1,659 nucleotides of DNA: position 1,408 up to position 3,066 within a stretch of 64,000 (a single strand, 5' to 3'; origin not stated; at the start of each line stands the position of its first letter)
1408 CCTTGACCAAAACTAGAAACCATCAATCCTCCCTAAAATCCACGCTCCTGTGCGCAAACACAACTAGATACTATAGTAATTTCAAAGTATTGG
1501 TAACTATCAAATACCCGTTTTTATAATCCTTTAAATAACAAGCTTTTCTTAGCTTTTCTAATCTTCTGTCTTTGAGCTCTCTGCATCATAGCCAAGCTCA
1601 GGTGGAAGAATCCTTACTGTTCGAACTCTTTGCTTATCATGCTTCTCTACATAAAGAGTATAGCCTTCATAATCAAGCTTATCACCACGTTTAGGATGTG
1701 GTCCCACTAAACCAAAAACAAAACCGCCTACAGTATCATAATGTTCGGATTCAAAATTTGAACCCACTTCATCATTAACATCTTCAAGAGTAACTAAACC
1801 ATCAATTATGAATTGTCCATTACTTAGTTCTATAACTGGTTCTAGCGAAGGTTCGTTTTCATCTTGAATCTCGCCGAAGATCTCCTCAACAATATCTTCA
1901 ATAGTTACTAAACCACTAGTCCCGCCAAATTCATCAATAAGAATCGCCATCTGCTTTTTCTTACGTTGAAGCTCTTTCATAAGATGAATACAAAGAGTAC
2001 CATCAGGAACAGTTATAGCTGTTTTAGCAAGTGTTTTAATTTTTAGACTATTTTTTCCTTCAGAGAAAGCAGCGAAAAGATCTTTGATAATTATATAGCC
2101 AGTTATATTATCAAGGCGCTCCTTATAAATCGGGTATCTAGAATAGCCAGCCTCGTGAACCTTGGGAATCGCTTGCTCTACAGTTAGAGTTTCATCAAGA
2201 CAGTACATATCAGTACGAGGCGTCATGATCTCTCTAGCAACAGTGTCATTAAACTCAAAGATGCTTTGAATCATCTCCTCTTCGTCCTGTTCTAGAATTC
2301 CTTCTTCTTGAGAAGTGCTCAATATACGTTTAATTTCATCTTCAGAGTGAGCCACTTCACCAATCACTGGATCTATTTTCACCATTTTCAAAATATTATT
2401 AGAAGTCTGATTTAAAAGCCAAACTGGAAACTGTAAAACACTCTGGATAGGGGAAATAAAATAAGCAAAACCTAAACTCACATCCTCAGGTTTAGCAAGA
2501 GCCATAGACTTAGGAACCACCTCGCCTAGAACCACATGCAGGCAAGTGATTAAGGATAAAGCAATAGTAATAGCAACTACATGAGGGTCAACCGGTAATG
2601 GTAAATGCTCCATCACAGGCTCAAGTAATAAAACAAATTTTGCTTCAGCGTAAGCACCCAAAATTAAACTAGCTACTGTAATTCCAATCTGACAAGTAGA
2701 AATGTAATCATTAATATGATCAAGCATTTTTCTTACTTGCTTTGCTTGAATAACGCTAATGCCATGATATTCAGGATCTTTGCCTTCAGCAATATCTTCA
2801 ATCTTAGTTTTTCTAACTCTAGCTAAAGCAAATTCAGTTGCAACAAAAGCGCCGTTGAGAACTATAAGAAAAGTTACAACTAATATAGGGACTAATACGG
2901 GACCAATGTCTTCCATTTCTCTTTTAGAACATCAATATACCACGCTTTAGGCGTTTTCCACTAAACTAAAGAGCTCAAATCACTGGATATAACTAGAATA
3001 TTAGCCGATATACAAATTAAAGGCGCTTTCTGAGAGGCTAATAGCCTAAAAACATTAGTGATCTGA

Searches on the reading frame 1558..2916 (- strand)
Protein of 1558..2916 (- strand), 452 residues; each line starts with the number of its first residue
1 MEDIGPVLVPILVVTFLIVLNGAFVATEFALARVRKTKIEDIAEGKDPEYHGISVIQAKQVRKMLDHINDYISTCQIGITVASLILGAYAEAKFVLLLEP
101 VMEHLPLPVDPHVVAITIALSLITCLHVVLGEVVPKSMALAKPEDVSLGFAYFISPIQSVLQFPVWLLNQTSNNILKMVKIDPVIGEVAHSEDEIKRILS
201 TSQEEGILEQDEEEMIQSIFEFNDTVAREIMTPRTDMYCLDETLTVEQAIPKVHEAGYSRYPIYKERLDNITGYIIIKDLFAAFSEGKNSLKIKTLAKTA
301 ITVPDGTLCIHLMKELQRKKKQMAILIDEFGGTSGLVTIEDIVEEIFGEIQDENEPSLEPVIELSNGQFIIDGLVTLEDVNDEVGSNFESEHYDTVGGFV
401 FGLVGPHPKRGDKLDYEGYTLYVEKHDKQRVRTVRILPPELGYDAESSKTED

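Call 90: find_encoding_contigs(protein=window:1558-2916:-, flank=10000, max_places=1)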
Protein window:1558-2916:- (452 aa): 4 contigs read that carry it; 1 place shown.
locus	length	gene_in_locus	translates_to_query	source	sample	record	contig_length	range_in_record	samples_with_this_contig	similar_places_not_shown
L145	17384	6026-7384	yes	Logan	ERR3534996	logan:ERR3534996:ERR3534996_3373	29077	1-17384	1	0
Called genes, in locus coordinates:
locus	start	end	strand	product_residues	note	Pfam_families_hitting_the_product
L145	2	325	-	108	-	?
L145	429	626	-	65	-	PF02416:TatA_B_E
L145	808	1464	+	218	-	PF01464:SLT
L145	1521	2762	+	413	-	-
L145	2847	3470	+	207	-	PF00254:FKBP_C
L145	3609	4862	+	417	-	-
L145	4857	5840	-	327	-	-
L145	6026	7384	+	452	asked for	PF01595:CNNM, PF00571:CBS (faint), PF03471:CorC_HlyC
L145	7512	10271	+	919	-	-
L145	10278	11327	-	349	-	-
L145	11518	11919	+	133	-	PF03203:MerC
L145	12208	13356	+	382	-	PF00268:Ribonuc_red_sm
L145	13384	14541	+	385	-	PF01637:ATPase_2 (weak), PF13173:AAA_14, PF13401:AAA_22 (faint), PF13635:DUF4143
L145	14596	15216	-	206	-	-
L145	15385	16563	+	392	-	PF02661:Fic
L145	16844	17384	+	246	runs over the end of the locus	-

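Call 104: search_protein_families(library=pfam, proteins=[L145:14596-15216:-, L145:15385-16563:+, L145:10278-11327:-, L145:7512-10271:+], max_evalue=0.001)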
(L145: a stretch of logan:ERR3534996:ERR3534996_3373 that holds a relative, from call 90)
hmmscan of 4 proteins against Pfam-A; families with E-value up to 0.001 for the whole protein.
L145:14596-15216:- (206 aa): 1 family
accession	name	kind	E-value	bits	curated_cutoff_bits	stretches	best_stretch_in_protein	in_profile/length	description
PF05791.16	Bacillus_HBL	-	0.0004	20.7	29.1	0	131-178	86-133/177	Bacillus haemolytic enterotoxin (HBL)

L145:15385-16563:+ (392 aa): 1 family
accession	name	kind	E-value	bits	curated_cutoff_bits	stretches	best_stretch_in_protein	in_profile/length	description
PF02661.23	Fic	-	1.3e-13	52.1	24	1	117-225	5-93/93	Fic/DOC family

L145:10278-11327:- (349 aa): 0 families

L145:7512-10271:+ (919 aa): 0 families
